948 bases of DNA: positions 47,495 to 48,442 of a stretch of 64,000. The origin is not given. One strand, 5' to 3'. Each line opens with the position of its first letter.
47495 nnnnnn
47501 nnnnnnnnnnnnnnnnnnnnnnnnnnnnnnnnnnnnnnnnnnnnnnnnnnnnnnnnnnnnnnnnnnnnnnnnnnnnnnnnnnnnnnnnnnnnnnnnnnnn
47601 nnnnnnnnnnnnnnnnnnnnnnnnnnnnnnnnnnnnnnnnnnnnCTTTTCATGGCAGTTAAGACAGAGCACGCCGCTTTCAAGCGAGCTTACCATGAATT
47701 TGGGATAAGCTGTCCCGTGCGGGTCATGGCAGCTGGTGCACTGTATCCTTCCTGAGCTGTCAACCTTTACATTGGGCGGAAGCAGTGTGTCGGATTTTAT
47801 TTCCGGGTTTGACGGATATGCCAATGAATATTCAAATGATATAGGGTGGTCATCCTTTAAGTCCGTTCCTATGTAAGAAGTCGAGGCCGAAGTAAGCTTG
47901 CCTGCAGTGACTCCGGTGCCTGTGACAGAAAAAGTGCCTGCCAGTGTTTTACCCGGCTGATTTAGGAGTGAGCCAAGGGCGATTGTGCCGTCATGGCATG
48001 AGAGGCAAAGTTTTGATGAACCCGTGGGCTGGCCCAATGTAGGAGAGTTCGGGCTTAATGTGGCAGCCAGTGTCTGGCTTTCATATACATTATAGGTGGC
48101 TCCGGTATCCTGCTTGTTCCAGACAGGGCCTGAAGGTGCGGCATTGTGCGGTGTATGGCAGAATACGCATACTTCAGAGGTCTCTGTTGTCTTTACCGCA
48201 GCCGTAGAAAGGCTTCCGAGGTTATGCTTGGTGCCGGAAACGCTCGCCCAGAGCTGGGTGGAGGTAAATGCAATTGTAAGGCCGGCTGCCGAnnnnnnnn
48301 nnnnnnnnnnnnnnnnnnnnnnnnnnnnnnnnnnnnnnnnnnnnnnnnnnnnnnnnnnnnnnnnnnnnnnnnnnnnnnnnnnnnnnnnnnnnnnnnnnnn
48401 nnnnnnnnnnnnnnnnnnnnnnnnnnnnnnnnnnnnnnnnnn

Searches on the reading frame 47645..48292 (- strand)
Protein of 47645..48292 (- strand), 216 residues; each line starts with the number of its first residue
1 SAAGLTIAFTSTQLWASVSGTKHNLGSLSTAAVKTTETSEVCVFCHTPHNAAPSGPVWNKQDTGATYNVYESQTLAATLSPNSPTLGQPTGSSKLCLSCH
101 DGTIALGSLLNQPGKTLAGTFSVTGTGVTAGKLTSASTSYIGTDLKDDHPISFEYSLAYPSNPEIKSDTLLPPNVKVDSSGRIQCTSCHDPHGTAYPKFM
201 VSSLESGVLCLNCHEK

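Call 68: find_homologous_proteins(query=window:47645-48292:-, max_evalue=0.00001)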
Query window:47645-48292:- (216 aa): 4614 proteins with E <= 0.00001 among 5341 candidates; the best 120 are listed.
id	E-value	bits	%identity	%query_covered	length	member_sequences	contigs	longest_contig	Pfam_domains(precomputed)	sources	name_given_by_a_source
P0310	9.2e-92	324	68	99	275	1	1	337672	PF09699.16,PF14522.12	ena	-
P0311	1.4e-66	242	69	74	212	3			-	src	-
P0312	3.1e-57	212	52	92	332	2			PF09699.16,PF14522.12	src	-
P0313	9.2e-54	200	60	71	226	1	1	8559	PF09699.16,PF14522.12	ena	-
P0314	8.0e-50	187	74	53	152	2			PF09699.16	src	-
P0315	1.4e-48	183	50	98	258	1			PF09699.16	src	-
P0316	6.1e-47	178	45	94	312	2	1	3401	PF09699.16,PF14537.12,PF14522.12,PF22113.2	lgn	-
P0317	7.5e-47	178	57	69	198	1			-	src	-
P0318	1.7e-46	177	58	69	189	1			-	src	-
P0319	1.9e-46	176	47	93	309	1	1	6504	PF09699.16,PF14537.12,PF14522.12,PF22113.2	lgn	-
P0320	5.9e-45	172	42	94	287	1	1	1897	PF09699.16,PF22113.2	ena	-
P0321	6.5e-45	171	47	94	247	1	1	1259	PF09699.16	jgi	-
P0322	1.3e-44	170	43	97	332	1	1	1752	PF09699.16,PF14537.12,PF14522.12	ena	-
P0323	1.3e-44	170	47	93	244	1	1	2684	PF09699.16,PF14522.12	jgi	jgi:predicted CXXCH cytochrome family protein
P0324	1.4e-44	170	43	98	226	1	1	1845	PF09699.16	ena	-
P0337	3.2e-43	166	46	93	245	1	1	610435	PF09699.16,PF14522.12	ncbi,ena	-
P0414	1.8e-38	150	42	94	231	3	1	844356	PF09699.16,PF14522.12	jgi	jgi:predicted CXXCH cytochrome family protein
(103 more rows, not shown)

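Call 69: find_encoding_contigs(protein=P0310, flank=10000, max_places=1)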
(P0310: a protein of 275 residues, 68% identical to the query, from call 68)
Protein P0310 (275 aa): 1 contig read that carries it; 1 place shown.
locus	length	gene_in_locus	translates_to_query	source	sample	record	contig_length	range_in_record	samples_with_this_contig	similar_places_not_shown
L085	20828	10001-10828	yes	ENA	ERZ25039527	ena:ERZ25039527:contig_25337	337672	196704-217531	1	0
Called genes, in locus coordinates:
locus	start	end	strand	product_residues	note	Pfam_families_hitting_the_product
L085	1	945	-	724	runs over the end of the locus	PF01590:GAF (faint), PF00672:HAMP, PF13185:GAF_2, PF00990:GGDEF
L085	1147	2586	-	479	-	PF01266:DAO, PF01593:Amino_oxidase, PF03486:HI0933_like (faint), PF05834:Lycopene_cycl (faint), PF07992:Pyr_redox_2 (faint), PF13450:NAD_binding_8, PF13454:NAD_binding_9 (faint)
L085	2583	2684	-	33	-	-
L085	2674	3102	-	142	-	PF00762:Ferrochelatase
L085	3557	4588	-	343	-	PF01208:URO-D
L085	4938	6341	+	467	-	PF00672:HAMP (weak), PF14522:Cytochrome_C7 (faint), PF14537:Cytochrom_c3_2 (weak), PF09699:Paired_CXXCH_1 (weak)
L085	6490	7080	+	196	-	-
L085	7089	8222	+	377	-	-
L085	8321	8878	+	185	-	PF14537:Cytochrom_c3_2 (faint), PF09699:Paired_CXXCH_1 (faint), PF14522:Cytochrome_C7 (faint)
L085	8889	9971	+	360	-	PF01731:Arylesterase (faint), PF25021:TEN_NHL (faint), PF08450:SGL (weak), PF17170:DUF5128 (weak), PF01436:NHL (weak)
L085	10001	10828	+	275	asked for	PF14522:Cytochrome_C7 (faint), PF09699:Paired_CXXCH_1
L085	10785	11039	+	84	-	-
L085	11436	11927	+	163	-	-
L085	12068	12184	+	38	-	-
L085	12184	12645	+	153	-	PF14522:Cytochrome_C7 (weak), PF09699:Paired_CXXCH_1 (weak)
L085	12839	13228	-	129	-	-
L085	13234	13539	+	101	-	PF14522:Cytochrome_C7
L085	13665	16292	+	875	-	PF01368:DHH, PF02272:DHHA1, PF00571:CBS, PF01743:PolyA_pol, PF12627:PolyA_pol_RNAbd (weak)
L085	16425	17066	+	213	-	PF02163:Peptidase_M50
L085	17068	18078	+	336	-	PF00579:tRNA-synt_1b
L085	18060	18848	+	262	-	PF02616:SMC_ScpA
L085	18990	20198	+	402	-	PF04079:SMC_ScpB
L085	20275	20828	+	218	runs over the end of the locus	PF00849:PseudoU_synth_2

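Call 70: find_encoding_contigs(protein=P0337, flank=10000, max_places=1)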
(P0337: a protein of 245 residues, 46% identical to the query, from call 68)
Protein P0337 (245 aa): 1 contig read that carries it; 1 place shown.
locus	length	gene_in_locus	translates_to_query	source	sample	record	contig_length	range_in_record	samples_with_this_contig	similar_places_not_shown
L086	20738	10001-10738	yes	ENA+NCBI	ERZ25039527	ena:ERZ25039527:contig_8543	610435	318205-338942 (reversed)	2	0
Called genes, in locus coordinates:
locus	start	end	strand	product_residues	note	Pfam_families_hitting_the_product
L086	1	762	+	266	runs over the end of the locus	PF01292:Ni_hydr_CYTB (faint)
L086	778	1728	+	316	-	-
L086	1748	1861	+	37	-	-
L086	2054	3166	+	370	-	PF14522:Cytochrome_C7 (faint), PF14537:Cytochrom_c3_2 (faint), PF22113:Mtrc-MtrF_II-IV_dom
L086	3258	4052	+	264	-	PF01292:Ni_hydr_CYTB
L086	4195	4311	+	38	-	-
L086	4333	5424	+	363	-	PF14522:Cytochrome_C7 (faint)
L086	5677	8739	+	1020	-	PF14522:Cytochrome_C7 (faint), PF14537:Cytochrom_c3_2 (faint), PF22678:Cytochrom_c_NrfB-like (faint), PF09699:Paired_CXXCH_1, PF22113:Mtrc-MtrF_II-IV_dom (weak)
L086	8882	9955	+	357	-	PF08450:SGL (faint), PF01731:Arylesterase (faint), PF17170:DUF5128 (faint), PF25021:TEN_NHL (weak), PF01436:NHL (weak)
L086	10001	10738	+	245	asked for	PF14522:Cytochrome_C7 (faint), PF09699:Paired_CXXCH_1 (weak)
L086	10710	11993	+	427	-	PF09699:Paired_CXXCH_1 (weak), PF14522:Cytochrome_C7 (faint), PF22113:Mtrc-MtrF_II-IV_dom (faint)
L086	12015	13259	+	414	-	PF05140:ResB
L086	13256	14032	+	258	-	PF01578:Cytochrom_C_asm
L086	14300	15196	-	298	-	PF10502:Peptidase_S26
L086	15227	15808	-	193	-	-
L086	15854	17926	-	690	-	PF00034:Cytochrom_C, PF13442:Cytochrome_CBB3 (weak)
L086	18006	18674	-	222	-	-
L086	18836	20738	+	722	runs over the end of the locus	PF17202:sCache_3_3 (weak), PF00672:HAMP, PF01590:GAF, PF13185:GAF_2, PF13492:GAF_3, PF00990:GGDEF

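Call 71: find_encoding_contigs(protein=P0414, flank=10000, max_places=1)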
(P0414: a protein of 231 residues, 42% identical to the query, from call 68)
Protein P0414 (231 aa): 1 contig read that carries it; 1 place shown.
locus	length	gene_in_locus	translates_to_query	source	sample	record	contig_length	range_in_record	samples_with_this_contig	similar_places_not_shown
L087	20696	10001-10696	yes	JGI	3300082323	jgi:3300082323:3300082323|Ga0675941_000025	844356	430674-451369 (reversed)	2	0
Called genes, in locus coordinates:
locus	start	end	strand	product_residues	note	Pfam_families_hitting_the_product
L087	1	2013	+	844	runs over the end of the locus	PF27052:Lysyl_endopep_N (weak), PF13365:Trypsin_2 (weak), PF13860:FlgD_ig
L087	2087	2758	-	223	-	-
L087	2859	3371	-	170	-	PF11376:DUF3179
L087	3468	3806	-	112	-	PF11376:DUF3179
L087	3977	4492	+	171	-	-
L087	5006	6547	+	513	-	PF17170:DUF5128 (faint), PF01436:NHL (faint), PF08450:SGL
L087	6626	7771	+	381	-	PF14522:Cytochrome_C7 (faint), PF14537:Cytochrom_c3_2 (faint), PF09699:Paired_CXXCH_1 (faint)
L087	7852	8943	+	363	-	PF02085:Cytochrom_CIII (faint), PF14522:Cytochrome_C7 (faint), PF14537:Cytochrom_c3_2 (faint), PF22113:Mtrc-MtrF_II-IV_dom (faint), PF09699:Paired_CXXCH_1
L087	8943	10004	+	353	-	PF22807:TrAA12 (faint), PF25021:TEN_NHL (faint), PF01436:NHL (faint), PF08450:SGL (faint), PF01731:Arylesterase (faint), PF17170:DUF5128 (weak)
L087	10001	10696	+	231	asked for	PF14522:Cytochrome_C7 (faint), PF09699:Paired_CXXCH_1 (weak)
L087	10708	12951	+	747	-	-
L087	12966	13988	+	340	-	PF01436:NHL (faint), PF17170:DUF5128 (faint)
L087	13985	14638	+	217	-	PF14522:Cytochrome_C7 (faint), PF09699:Paired_CXXCH_1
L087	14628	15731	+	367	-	PF14522:Cytochrome_C7 (faint), PF09699:Paired_CXXCH_1, PF14537:Cytochrom_c3_2 (faint), PF22113:Mtrc-MtrF_II-IV_dom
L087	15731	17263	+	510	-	PF13860:FlgD_ig (faint), PF18962:Por_Secre_tail (faint)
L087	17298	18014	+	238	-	PF14537:Cytochrom_c3_2 (faint), PF14522:Cytochrome_C7 (faint), PF09699:Paired_CXXCH_1 (weak)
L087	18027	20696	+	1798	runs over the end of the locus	PF14522:Cytochrome_C7 (faint), PF22113:Mtrc-MtrF_II-IV_dom (faint)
